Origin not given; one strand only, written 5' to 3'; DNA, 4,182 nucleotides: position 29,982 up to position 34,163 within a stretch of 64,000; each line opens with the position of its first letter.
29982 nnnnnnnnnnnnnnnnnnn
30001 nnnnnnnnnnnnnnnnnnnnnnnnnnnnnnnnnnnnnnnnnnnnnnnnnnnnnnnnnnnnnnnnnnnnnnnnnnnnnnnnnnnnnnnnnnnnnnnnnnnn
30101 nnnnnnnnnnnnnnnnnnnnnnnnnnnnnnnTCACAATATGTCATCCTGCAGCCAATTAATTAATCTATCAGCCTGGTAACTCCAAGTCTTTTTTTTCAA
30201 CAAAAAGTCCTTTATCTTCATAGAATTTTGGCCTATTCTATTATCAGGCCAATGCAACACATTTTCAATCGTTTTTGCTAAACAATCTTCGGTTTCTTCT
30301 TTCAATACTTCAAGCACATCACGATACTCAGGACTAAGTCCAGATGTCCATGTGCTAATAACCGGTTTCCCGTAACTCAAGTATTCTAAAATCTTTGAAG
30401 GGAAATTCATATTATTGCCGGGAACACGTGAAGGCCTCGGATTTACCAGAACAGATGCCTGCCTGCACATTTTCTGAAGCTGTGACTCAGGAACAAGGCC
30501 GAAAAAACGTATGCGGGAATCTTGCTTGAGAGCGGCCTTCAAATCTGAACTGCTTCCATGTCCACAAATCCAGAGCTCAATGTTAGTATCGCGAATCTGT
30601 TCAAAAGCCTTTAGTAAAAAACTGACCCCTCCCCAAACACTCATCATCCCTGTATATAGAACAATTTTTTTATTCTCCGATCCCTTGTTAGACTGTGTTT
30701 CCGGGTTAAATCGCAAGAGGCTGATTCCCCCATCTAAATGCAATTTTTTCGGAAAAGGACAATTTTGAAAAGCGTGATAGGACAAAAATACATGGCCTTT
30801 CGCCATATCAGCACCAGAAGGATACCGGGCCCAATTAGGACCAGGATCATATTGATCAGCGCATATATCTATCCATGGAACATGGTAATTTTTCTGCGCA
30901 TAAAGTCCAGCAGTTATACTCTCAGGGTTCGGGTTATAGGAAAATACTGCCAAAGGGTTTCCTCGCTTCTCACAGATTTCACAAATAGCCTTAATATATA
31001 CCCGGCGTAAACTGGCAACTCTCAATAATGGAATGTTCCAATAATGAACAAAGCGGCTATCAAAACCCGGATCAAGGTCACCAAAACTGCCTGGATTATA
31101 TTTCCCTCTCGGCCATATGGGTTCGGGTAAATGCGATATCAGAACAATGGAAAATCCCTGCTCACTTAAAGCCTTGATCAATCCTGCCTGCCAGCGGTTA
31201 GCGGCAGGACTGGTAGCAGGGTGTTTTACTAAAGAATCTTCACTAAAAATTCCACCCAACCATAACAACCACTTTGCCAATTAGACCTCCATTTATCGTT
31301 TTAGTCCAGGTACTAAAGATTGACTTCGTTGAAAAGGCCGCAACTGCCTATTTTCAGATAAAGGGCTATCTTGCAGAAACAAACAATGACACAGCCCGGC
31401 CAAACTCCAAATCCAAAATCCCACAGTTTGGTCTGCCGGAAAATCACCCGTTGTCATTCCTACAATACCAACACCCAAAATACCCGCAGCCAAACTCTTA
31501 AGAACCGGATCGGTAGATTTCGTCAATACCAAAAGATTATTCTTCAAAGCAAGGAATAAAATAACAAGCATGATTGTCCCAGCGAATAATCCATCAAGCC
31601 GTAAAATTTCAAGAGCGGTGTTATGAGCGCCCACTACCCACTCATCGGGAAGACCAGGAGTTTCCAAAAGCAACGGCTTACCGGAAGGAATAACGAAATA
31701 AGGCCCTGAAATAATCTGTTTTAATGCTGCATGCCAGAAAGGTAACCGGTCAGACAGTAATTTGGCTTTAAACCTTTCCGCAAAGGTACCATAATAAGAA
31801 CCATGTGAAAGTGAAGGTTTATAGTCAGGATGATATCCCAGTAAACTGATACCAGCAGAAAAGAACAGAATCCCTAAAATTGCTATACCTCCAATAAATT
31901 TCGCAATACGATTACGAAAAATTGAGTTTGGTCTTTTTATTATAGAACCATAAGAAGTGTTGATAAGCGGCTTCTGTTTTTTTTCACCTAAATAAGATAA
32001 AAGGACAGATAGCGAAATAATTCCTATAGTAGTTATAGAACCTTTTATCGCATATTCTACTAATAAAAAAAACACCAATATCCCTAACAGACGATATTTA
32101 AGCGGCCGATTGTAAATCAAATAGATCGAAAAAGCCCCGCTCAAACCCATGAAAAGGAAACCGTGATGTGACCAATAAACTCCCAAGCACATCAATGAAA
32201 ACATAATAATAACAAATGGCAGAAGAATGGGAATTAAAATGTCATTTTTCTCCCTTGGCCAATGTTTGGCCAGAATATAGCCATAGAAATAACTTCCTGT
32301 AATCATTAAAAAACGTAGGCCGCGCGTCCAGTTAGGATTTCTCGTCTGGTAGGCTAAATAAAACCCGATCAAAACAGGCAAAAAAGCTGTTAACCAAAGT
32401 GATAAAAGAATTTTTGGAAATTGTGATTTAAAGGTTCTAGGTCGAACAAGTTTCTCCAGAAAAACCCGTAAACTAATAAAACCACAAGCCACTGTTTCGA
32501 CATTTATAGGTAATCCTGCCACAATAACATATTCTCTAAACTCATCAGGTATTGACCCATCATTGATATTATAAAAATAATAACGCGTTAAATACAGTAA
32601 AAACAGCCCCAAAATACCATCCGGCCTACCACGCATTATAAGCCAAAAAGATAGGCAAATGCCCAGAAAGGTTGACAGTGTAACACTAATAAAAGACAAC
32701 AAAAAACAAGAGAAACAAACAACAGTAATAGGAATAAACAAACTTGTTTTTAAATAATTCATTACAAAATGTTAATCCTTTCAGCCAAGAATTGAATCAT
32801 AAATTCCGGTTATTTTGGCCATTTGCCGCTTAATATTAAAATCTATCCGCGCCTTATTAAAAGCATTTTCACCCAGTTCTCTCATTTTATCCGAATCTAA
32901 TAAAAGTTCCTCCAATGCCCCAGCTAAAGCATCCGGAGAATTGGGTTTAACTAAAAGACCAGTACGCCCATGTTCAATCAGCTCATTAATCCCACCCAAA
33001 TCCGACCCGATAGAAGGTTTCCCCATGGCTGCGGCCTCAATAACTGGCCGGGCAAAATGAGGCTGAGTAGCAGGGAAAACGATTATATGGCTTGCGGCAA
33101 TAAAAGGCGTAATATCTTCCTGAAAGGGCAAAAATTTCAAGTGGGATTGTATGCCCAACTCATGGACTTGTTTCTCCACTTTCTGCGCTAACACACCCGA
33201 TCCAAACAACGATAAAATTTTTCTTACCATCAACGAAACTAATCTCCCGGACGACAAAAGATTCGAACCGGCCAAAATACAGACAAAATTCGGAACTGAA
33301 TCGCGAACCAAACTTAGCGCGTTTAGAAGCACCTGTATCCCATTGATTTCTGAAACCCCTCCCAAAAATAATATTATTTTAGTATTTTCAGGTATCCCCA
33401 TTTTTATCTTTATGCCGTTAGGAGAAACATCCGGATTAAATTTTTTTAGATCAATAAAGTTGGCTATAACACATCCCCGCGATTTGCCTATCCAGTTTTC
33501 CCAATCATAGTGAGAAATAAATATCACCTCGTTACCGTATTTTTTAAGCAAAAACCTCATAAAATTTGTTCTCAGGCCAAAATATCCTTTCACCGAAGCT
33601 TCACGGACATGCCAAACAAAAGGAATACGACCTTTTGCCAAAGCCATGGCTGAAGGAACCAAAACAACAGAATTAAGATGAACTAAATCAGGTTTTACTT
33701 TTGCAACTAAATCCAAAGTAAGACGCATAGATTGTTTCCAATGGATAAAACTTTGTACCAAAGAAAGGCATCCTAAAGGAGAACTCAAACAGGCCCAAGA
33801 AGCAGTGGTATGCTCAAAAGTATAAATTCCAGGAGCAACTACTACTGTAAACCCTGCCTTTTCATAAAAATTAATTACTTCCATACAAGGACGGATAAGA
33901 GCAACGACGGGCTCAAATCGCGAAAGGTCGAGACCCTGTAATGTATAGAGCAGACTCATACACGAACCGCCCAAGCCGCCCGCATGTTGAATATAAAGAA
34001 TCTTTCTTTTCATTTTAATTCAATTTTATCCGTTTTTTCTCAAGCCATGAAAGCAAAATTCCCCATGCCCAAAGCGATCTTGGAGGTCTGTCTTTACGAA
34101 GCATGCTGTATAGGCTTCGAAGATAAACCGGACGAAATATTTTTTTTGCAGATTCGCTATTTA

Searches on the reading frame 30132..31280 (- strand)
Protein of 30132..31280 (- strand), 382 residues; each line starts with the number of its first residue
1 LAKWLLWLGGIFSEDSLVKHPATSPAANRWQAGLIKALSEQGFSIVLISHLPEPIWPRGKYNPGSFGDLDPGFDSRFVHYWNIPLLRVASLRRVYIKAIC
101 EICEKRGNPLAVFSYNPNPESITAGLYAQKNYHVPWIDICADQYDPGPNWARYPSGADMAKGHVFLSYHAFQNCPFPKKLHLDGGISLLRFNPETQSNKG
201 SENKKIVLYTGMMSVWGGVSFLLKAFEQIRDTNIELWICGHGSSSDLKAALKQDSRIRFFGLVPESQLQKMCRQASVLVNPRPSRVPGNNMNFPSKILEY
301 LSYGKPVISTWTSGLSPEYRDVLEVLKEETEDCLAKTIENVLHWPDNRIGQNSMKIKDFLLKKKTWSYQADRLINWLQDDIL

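Call 4: search_protein_families(library=pfam, proteins=[window:30132-31280:-], max_evalue=0.01)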
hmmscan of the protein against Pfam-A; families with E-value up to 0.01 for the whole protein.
window:30132-31280:- (382 aa): 3 families
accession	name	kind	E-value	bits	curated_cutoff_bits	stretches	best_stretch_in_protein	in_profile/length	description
PF13692.12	Glyco_trans_1_4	-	1.3e-17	64.8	27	1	205-342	2-140/142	Glycosyl transferases group 1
PF00534.26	Glycos_transf_1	-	3.2e-14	53.3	26.4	1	197-346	8-162/172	Glycosyl transferases group 1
PF13524.12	Glyco_trans_1_2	-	0.0002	21.7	25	1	240-374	21-143/144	Glycosyl transferase-like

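Call 5: search_protein_families(library=ncbifam, proteins=[window:30132-31280:-], max_evalue=0.001)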
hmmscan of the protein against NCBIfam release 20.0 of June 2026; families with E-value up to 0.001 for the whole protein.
window:30132-31280:- (382 aa): 8 families
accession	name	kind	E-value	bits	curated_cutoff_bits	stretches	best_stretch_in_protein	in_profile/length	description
NF007640.0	PRK10307.1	subfamily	1.3e-09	37.5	276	1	202-341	227-369/411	WcaI family glycosyltransferase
TIGR04157.1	glyco_rSAM_CFB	subfamily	1.9e-09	37.1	400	1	201-324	224-344/406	TIGR04157 family glycosyltransferase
NF047684.1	TeichurnBiosyTuaC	equivalog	7.3e-07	28.4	550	1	201-371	216-376/391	teichuronic acid biosynthesis protein TuaC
TIGR04063.1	stp3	hypoth_equivalog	2.8e-06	26.5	442.05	1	193-372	202-387/397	TIGR04063 family PEP-CTERM/XrtA system glycosyltransferase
TIGR03087.1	stp1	hypoth_equivalog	6e-05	22.4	316.65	1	181-375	200-392/397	TIGR03087 family PEP-CTERM/XrtA system glycosyltransferase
NF038229.1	Glyco4_Geo_Pelo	equivalog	0.0001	21.5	400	1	184-310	140-267/338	GPMC system family 4 glycosyltransferase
NF012028.0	PRK15484.1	subfamily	0.00019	20.6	618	1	201-375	190-373/380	lipopolysaccharide N-acetylglucosaminyltransferase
NF047676.1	TeichurnBiosyTuaH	equivalog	0.00073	18.5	550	1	236-367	245-374/384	teichuronic acid biosynthesis protein TuaH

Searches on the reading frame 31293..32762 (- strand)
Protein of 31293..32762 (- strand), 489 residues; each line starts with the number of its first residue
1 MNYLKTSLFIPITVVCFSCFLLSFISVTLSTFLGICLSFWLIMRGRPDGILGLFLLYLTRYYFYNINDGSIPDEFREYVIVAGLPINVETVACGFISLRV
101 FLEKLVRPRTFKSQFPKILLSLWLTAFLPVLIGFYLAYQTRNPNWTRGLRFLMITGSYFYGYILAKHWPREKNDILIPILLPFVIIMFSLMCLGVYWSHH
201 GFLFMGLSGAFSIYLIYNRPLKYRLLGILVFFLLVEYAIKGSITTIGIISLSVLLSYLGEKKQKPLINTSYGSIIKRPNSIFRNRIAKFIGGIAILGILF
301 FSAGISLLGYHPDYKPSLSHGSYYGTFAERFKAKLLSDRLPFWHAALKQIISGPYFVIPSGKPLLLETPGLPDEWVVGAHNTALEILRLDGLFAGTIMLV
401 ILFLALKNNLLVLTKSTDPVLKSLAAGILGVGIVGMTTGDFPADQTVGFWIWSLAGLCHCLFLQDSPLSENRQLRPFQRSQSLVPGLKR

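Call 4: search_protein_families(library=pfam, proteins=[window:31293-32762:-], max_evalue=0.01)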
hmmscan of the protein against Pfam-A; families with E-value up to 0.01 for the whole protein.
window:31293-32762:- (489 aa): 1 family
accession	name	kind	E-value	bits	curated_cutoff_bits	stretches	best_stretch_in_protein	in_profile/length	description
PF01757.29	Acyl_transf_3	-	0.0095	15.5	31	1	111-233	145-271/326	Acyltransferase domain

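Call 5: search_protein_families(library=ncbifam, proteins=[window:31293-32762:-], max_evalue=0.001)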
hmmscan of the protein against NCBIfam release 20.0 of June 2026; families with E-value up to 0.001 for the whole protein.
window:31293-32762:- (489 aa): 0 families

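Call 52: search_protein_families(library=ncbifam, proteins=[window:31293-32762:-], max_evalue=1e-8)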
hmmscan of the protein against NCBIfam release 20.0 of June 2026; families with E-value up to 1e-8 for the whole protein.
window:31293-32762:- (489 aa): 0 families

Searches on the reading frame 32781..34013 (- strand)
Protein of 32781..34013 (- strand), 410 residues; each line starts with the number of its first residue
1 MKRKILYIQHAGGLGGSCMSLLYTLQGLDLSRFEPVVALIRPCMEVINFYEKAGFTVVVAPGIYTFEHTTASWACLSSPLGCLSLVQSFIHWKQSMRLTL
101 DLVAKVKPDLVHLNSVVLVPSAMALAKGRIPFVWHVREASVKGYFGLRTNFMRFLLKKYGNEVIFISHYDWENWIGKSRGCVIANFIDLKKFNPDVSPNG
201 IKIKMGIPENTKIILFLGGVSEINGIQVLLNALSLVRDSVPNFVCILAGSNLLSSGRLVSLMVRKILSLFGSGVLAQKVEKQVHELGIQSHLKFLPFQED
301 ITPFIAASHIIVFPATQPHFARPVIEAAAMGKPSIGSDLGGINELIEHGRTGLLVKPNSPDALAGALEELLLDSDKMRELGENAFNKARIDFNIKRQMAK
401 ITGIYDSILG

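Call 4: search_protein_families(library=pfam, proteins=[window:32781-34013:-], max_evalue=0.01)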
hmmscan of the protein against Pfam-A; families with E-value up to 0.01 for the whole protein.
window:32781-34013:- (410 aa): 5 families
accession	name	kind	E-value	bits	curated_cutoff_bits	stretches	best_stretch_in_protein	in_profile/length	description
PF00534.26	Glycos_transf_1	-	1.4e-31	109.8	26.4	1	204-386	8-171/172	Glycosyl transferases group 1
PF13692.12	Glyco_trans_1_4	-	7.3e-27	94.8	27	1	212-373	2-142/142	Glycosyl transferases group 1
PF13439.12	Glyco_transf_4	-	4.1e-05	24.1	28.5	1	95-190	60-169/170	Glycosyltransferase Family 4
PF13524.12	Glyco_trans_1_2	-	8.4e-05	23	25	1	300-401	39-142/144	Glycosyl transferase-like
PF13579.12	Glyco_trans_4_4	-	0.0013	19.5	29.7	1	100-156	64-121/158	Glycosyl transferase 4-like domain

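Call 5: search_protein_families(library=ncbifam, proteins=[window:32781-34013:-], max_evalue=0.001)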
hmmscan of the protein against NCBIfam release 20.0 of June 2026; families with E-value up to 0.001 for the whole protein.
window:32781-34013:- (410 aa): 27 families (the best 25 are shown)
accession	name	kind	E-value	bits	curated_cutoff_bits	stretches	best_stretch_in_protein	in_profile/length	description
TIGR03999.1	thiol_BshA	equivalog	7e-25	87.7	273.7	1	264-409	229-374/375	N-acetyl-alpha-D-glucosaminyl L-malate synthase BshA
TIGR03088.1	stp2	hypoth_equivalog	5.9e-24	84.8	409.05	1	102-409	76-374/374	TIGR03088 family PEP-CTERM/XrtA system glycosyltransferase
TIGR04063.1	stp3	hypoth_equivalog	1.7e-22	79.9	442.05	1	265-409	245-396/397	TIGR04063 family PEP-CTERM/XrtA system glycosyltransferase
TIGR03449.1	mycothiol_MshA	equivalog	6.2e-22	78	462.5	1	178-406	188-401/406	D-inositol-3-phosphate glycosyltransferase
NF041876.1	EPS_EpsE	equivalog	7.9e-20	71.4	400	1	275-398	261-386/389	exopolysaccharide biosynthesis GT4 family glycosyltransferase EpsE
NF053787.1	GlcN_PG_synth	equivalog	4.3e-16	58.7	480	2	298-409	252-360/361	N-acetylglucosaminyl phosphatidylglycerol synthase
TIGR02149.1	glgA_Coryne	subfamily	3.3e-15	56.1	302.4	1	179-408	170-390/391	glycogen synthase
NF047684.1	TeichurnBiosyTuaC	equivalog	1.9e-14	53.4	550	1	296-408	278-389/391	teichuronic acid biosynthesis protein TuaC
NF047880.1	glyco_SdgA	exception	5.8e-13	48.2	800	1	267-393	349-475/488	serine-aspartate repeat adhesin O-glycosyltransferase SdgA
NF038295.1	EPS_HpsP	equivalog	2.3e-11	43.4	550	2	196-251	194-247/388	hormogonium polysaccharide biosynthesis glycosyltransferase HpsP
NF046085.1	XrtY_assoc_Gly1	equivalog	2.8e-11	42.9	400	1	261-409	234-385/387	XrtY-associated glycosyltransferase XYAG1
NF012028.0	PRK15484.1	subfamily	1.2e-10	41.1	618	1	173-377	156-348/380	lipopolysaccharide N-acetylglucosaminyltransferase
TIGR04047.1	MSMEG_0565_glyc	hypoth_equivalog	7.4e-10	38.5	259.85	1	180-376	161-344/373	MSMEG_0565 family glycosyltransferase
NF038298.1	EPS_HpsO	equivalog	1.7e-09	36.9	575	1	187-395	178-374/388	hormogonium polysaccharide biosynthesis glycosyltransferase HpsO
NF007640.0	PRK10307.1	subfamily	3.9e-09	35.9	276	1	177-400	193-399/411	WcaI family glycosyltransferase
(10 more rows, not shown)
